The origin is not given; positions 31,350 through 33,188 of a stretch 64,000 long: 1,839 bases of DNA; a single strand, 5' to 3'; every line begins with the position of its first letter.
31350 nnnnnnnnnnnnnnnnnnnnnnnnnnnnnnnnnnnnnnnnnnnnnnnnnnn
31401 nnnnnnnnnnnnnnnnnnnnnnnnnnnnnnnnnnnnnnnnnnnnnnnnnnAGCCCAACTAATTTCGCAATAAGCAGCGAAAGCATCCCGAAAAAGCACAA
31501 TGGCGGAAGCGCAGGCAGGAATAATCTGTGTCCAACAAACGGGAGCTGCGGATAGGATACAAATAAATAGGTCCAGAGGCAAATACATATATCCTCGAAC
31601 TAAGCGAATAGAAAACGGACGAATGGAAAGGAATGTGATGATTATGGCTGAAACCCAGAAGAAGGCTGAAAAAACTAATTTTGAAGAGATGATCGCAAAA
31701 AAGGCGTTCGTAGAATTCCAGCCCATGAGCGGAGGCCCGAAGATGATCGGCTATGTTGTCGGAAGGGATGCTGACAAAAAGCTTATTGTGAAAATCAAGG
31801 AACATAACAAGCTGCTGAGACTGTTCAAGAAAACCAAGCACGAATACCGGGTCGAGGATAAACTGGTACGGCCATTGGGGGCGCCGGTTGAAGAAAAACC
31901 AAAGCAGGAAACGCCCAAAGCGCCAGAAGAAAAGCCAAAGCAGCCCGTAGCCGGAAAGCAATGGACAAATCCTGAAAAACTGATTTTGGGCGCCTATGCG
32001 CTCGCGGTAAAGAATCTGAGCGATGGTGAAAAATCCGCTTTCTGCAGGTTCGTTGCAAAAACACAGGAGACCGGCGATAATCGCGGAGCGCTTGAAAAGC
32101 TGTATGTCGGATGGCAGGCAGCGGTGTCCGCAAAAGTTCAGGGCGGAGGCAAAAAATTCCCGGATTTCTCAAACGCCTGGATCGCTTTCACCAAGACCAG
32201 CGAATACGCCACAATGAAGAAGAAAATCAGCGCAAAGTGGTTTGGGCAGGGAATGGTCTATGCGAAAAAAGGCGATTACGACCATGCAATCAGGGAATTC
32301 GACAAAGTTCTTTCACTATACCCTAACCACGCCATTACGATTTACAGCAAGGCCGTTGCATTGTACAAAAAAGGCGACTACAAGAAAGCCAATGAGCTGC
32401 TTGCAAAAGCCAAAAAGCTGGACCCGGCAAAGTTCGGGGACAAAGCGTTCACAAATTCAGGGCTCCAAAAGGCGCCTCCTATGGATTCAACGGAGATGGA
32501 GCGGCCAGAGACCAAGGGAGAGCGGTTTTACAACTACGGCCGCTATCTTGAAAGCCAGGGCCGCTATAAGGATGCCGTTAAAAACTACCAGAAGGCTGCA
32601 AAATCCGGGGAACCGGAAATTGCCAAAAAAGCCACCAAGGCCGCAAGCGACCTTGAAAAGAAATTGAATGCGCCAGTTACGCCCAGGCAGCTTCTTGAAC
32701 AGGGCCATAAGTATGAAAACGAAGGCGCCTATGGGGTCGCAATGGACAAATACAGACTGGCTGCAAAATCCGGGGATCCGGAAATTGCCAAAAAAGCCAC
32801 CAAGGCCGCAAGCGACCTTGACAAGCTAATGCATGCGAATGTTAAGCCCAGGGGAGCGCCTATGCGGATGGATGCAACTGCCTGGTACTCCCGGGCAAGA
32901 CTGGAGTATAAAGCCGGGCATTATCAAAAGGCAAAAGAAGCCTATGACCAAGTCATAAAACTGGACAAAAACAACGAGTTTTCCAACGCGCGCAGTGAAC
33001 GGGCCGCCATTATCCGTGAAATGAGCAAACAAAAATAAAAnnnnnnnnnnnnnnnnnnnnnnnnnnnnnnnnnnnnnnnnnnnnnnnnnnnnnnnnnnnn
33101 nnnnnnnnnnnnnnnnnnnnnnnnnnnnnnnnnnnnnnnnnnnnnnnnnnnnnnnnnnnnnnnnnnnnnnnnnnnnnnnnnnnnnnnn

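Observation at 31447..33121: TPR gene flanked by two copies of the presenilin-like gene 3' end that differ only synonymously across 23 shared residues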

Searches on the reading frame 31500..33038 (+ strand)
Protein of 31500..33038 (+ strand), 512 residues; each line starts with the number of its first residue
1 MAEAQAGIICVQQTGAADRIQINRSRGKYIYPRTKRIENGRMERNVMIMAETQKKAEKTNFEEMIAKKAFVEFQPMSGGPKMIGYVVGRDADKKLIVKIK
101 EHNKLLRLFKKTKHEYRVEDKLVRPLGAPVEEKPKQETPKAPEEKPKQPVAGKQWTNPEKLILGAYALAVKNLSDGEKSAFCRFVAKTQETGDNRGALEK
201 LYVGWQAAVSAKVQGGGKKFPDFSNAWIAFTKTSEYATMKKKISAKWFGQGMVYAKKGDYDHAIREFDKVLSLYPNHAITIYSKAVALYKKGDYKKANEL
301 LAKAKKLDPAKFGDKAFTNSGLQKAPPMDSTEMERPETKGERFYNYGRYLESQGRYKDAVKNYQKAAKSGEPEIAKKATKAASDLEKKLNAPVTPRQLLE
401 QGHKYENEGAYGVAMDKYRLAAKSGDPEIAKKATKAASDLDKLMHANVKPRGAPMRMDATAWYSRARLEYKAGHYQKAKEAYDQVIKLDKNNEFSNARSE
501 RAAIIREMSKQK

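Call 4: search_protein_families(library=pfam, proteins=[window:31500-33038:+], max_evalue=0.01)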
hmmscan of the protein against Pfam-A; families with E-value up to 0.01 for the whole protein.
window:31500-33038:+ (512 aa): 19 families
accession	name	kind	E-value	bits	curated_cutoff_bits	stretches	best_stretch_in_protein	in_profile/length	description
PF07719.23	TPR_2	-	6.1e-25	85.7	27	4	247-277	4-34/34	Tetratricopeptide repeat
PF00515.34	TPR_1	-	1.2e-18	66.5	27.8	2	459-492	1-34/34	Tetratricopeptide repeat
PF13181.12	TPR_8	-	3.1e-16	58.5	25.7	2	247-277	4-34/34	Tetratricopeptide repeat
PF13432.12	TPR_16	-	1.5e-14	54.5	32.7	2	249-309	2-62/65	Tetratricopeptide repeat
PF13424.12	TPR_12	-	1.3e-13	51.3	30.1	1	249-307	8-74/77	Tetratricopeptide repeat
PF13428.12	TPR_14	-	5.2e-13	48.7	23.5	0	461-492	3-34/44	Tetratricopeptide repeat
PF13174.12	TPR_6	-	2.9e-10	40.5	26.3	0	248-277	4-33/33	Tetratricopeptide repeat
PF13414.12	TPR_11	-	4e-09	36.4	26.8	1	251-292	1-42/42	TPR repeat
PF14559.12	TPR_19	-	8.8e-09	36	25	1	256-309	3-56/68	Tetratricopeptide repeat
PF13371.12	TPR_9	-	1.8e-08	34.7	35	0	458-508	28-71/73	Tetratricopeptide repeat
PF24575.1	TPR_Slam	-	3.5e-08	34.2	35.2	1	247-299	50-102/104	Surface lipoprotein assembly modifier, N-terminal TPR repeats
PF13431.12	TPR_17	-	1.7e-07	31.4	24.4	0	267-297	2-32/34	Tetratricopeptide repeat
PF12895.13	ANAPC3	-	1.3e-06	29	27.2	1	257-308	2-52/82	Anaphase-promoting complex, cyclosome, subunit 3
PF13176.12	TPR_7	-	1.5e-05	25.2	27.9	0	250-274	5-29/36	Tetratricopeptide repeat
PF13374.12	TPR_10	-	0.00015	22.1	27.5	0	347-367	9-29/42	Tetratricopeptide repeat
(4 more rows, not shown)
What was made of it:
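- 31638..33038 (+): Cargo gene: TPR protein with a conserved N-terminal module. The start follows the database gene call of 466 aa; 31623 is an alternative start. Pfam TPR_2 E 6e-25 (call 4).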

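Call 16: find_homologous_proteins(query=window:31623-33038:+)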
Query window:31623-33038:+ (471 aa): 13 proteins with E <= 0.001 among 8000 candidates.
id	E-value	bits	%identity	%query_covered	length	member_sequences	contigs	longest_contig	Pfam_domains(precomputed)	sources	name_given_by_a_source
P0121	0.0e+0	1026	100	99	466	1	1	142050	PF13431.13,PF13414.13,PF13176.13,PF13428.13,PF14559.13,PF24575.2,PF13371.13,PF00515.35,PF12895.14,PF13424.13,PF13432.13,PF13181.13,PF07719.24,PF13174.13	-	-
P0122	1.4e-64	237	59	41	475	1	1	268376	PF13431.13,PF13414.13,PF00515.35,PF13432.13,PF13181.13,PF07719.24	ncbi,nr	ncbi:Tetratricopeptide repeat protein [Candidatus Gugararchaeum adminiculabundum]|nr:Tetratricopepti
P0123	1.5e-56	211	58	41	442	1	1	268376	PF03734.20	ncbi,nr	ncbi:L,D-transpeptidase catalytic domain [Candidatus Gugararchaeum adminiculabundum]|nr:L,D-transpep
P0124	1.5e-15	76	29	27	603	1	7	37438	PF25063.1,PF13431.13,PF23914.2,PF25062.2,PF13414.13,PF13176.13,PF12569.15,PF13428.13,PF13374.13,PF14559.13,PF24575.2,PF13371.13,PF00515.35,PF12895.14,PF13424.13,PF21033.5,PF13432.13,PF13181.13,PF01239.29,PF07719.24,PF13174.13,PF20308.5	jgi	jgi:tetratricopeptide (TPR) repeat protein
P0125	1.4e-10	59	25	31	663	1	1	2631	PF03704.24,PF14863.13,PF13414.13,PF04049.20,PF01535.27,PF12569.15,PF13374.13,PF24575.2,PF00515.35,PF04212.25,PF13424.13,PF07719.24,PF13174.13,PF25063.1,PF14853.13,PF13431.13,PF23914.2,PF25062.2,PF13176.13,PF13428.13,PF14559.13,PF13371.13,PF12895.14,PF21033.5,PF13432.13,PF13181.13,PF12968.14,PF01239.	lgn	-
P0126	1.5e-9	56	22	62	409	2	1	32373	PF03704.24,PF13431.13,PF25062.2,PF13414.13,PF13176.13,PF12569.15,PF13428.13,PF14559.13,PF24575.2,PF25575.1,PF13371.13,PF00515.35,PF13424.13,PF21033.5,PF13432.13,PF13181.13,PF01239.29,PF07719.24,PF13174.13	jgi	jgi:tetratricopeptide (TPR) repeat protein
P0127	1.2e-8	53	33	15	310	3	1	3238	PF13431.13,PF13414.13,PF13176.13,PF13428.13,PF13374.13,PF14559.13,PF24575.2,PF13371.13,PF00515.35,PF13424.13,PF13432.13,PF13429.13,PF13181.13,PF07719.24,PF13174.13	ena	-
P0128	1.2e-6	46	29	20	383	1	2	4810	PF14853.13,PF13431.13,PF23914.2,PF25062.2,PF13414.13,PF13176.13,PF12569.15,PF13428.13,PF25064.2,PF13374.13,PF14559.13,PF13371.13,PF00515.35,PF12895.14,PF13424.13,PF21033.5,PF13432.13,PF13181.13,PF07719.24,PF13174.13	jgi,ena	-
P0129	2.1e-6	46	21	59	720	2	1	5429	PF14853.13,PF13431.13,PF23914.2,PF25062.2,PF13414.13,PF13176.13,PF12569.15,PF13428.13,PF04733.21,PF25064.2,PF13374.13,PF14559.13,PF24575.2,PF13371.13,PF00515.35,PF12895.14,PF13424.13,PF21033.5,PF13432.13,PF13181.13,PF01239.29,PF07719.24,PF13174.13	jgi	jgi:tetratricopeptide (TPR) repeat protein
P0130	2.3e-6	45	29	13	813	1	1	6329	PF25060.1,PF13414.13,PF04781.18,PF12569.15,PF13374.13,PF24575.2,PF00515.35,PF04212.25,PF13424.13,PF13429.13,PF07719.24,PF13174.13,PF20308.5,PF25063.1,PF14853.13,PF13431.13,PF23914.2,PF25062.2,PF25058.2,PF13176.13,PF13428.13,PF04733.21,PF25064.2,PF14559.13,PF13371.13,PF12895.14,PF21033.5,PF13432.13,P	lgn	-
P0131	4.4e-6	44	31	23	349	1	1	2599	PF03704.24,PF14863.13,PF13414.13,PF12569.15,PF13374.13,PF07721.21,PF24575.2,PF00515.35,PF13424.13,PF28559.1,PF14561.13,PF07719.24,PF13174.13,PF20308.5,PF25063.1,PF14853.13,PF13431.13,PF23914.2,PF25062.2,PF25058.2,PF23300.4,PF13176.13,PF13428.13,PF00637.27,PF14559.13,PF13371.13,PF12895.14,PF21033.5,P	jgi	jgi:tetratricopeptide (TPR) repeat protein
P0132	5.1e-6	44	29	18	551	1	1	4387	PF13431.13,PF13414.13,PF13176.13,PF13428.13,PF13374.13,PF14559.13,PF13371.13,PF00656.28,PF00515.35,PF13424.13,PF13432.13,PF13181.13,PF01239.29,PF07719.24,PF13174.13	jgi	jgi:Flp pilus assembly protein TadD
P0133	2.4e-5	42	32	15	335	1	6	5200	PF13431.13,PF13414.13,PF13176.13,PF13428.13,PF13374.13,PF14559.13,PF24575.2,PF25575.1,PF13371.13,PF00515.35,PF12895.14,PF13424.13,PF13432.13,PF13181.13,PF07719.24,PF13174.13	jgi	jgi:tetratricopeptide (TPR) repeat protein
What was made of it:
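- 31638..33038 (+): P0121 = 466 aa (call 16).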

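Call 17: find_encoding_contigs(protein=P0122, flank=10000, max_places=3)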
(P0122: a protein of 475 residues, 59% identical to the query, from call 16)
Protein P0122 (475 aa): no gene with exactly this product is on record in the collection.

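Call 18: find_encoding_contigs(protein=P0123, flank=10000, max_places=3)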
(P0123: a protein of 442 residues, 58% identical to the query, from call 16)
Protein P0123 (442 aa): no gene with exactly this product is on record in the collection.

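Call 34: search_protein_families(library=phrogs, proteins=[window:31638-33038:+], max_evalue=0.001)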
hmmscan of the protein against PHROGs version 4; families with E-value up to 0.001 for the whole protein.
window:31638-33038:+ (466 aa): 3 families
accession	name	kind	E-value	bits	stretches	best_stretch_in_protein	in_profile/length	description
phrog_7590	-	unknown function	5.4e-07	30.6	0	224-276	47-97/234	-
phrog_5208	-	unknown function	7.1e-06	26.3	1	195-272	215-296/372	-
phrog_37488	-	unknown function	0.00036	21.9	0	221-262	33-75/102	-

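Call 37: find_related_loci(query=window:31638-33038:+, collection=viral_contigs, flank=5000)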
Query window:31638-33038:+ (466 aa) in viral_contigs; peptide patterns used: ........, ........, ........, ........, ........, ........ (x = any residue, [..] = any of these).
27 stretches matched a pattern, but none encodes a relative of the query by tblastn (E <= 1e-3).

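Call 46: list_cluster_members(proteins=[P0122, P0123, P0002, P0003])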
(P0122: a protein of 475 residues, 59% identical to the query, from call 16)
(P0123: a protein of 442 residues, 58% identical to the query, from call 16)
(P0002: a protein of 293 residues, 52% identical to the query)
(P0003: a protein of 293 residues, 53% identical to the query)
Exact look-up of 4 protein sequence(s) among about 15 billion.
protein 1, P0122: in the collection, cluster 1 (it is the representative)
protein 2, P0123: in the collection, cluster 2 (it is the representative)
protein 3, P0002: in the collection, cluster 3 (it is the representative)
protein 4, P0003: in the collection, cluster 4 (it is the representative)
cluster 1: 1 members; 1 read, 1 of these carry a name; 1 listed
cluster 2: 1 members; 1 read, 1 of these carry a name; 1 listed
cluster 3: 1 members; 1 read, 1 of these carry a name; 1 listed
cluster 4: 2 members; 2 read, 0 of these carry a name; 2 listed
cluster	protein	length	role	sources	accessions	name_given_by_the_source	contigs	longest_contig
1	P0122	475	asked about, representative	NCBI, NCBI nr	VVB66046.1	Tetratricopeptide repeat protein [Candidatus Gugararchaeum adminiculabundum]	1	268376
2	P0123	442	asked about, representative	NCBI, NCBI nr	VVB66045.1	L,D-transpeptidase catalytic domain [Candidatus Gugararchaeum adminiculabundum]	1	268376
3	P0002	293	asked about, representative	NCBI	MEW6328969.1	MAG: presenilin family intramembrane aspartyl protease [Candidatus Micrarchaeota archaeon]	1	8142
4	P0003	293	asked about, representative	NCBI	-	-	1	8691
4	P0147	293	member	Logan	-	-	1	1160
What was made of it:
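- Tried and rejected: It could not be fetched (calls 17, 18); only the adjacency of the two genes could be inferred from their accession numbers (call 46).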

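Call 79: search_protein_families(library=ncbifam, proteins=[window:31638-33038:+], max_evalue=0.001)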
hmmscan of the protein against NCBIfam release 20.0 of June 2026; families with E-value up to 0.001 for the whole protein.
window:31638-33038:+ (466 aa): 16 families
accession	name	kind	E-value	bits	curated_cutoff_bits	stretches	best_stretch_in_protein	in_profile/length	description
NF040959.1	MamA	equivalog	1.3e-11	44.4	200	1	202-264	75-137/204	magnetosome protein MamA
NF008391.2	PRK11189.1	equivalog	2.9e-09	36.8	250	1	203-258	104-159/297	lipoprotein NlpI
TIGR02552.1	LcrH_SycD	equivalog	2.5e-08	33.7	104.8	1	200-263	54-117/136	SycD/LcrH family type III secretion system chaperone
TIGR02917.1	PEP_TPR_lipo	equivalog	1.7e-07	29.5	312.2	1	205-263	370-428/899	XrtA/PEP-CTERM system TPR-repeat protein PrsT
TIGR02521.1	type_IV_pilW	equivalog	5.6e-07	29.3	154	0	201-260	138-197/234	type IV pilus biogenesis/stability protein PilW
NF053607.1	CHU_0125_OmpA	equivalog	1.6e-06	26.9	620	1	235-341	22-135/639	CHU_0125 family OmpA-like outer membrane integrity protein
NF033920.0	C39_PA2778_fam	equivalog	2.9e-06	26.9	150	1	198-263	190-255/255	PA2778 family cysteine peptidase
TIGR02795.1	tol_pal_ybgF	equivalog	4.1e-06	27.4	90.1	0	178-231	56-109/119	tol-pal system protein YbgF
TIGR04510.1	mod_pep_cyc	subfamily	1.5e-05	23.7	400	0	200-261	400-461/814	putative peptide modification system cyclase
NF047558.1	TPR_END_plus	domain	2.3e-05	24.2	32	0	235-275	2-41/56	TPR end-of-group domain-containing protein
TIGR03302.1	OM_YfiO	subfamily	4.6e-05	23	81.4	0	192-254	27-92/239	outer membrane protein assembly factor BamD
NF052415.1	T3SS_chap_SctY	equivalog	7.5e-05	23.2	70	0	205-262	13-70/106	type III secretion apparatus assembly chaperone SctY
NF042912.1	Amuc_1098_fam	equivalog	0.00014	20.1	750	0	284-456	31-198/805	Amuc_1098 family type IV pilus outer membrane protein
NF033762.1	social_mot_Tgl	equivalog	0.0002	20.8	225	0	205-263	107-167/252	social motility TPR repeat lipoprotein Tgl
NF040561.1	PrimPol_Msp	equivalog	0.00032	19.4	200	0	183-252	13-78/515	CRISPR-associated primase-polymerase type A1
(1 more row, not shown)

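Call 80: search_protein_families(library=padloc, proteins=[window:31638-33038:+], max_evalue=0.001)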
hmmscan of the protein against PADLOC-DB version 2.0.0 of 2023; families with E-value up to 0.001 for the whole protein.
window:31638-33038:+ (466 aa): 0 families

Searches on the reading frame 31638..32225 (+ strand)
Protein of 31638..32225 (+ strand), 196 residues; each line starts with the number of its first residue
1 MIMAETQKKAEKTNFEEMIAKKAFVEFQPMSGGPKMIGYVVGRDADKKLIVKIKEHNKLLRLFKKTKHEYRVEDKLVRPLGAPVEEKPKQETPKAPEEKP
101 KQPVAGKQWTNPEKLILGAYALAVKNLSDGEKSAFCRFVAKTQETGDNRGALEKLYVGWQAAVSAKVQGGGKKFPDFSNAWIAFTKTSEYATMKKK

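Call 77: search_protein_families(library=pfam, proteins=[window:31638-32225:+], max_evalue=1)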
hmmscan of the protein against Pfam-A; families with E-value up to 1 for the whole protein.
seq(196 aa): 0 families

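Call 82: search_dna_similar(query=window:31638-32225:+, collection=phages, mode=protein, max_evalue=0.001, max_rows=5)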
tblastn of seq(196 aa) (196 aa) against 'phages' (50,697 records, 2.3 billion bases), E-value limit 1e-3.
No match.
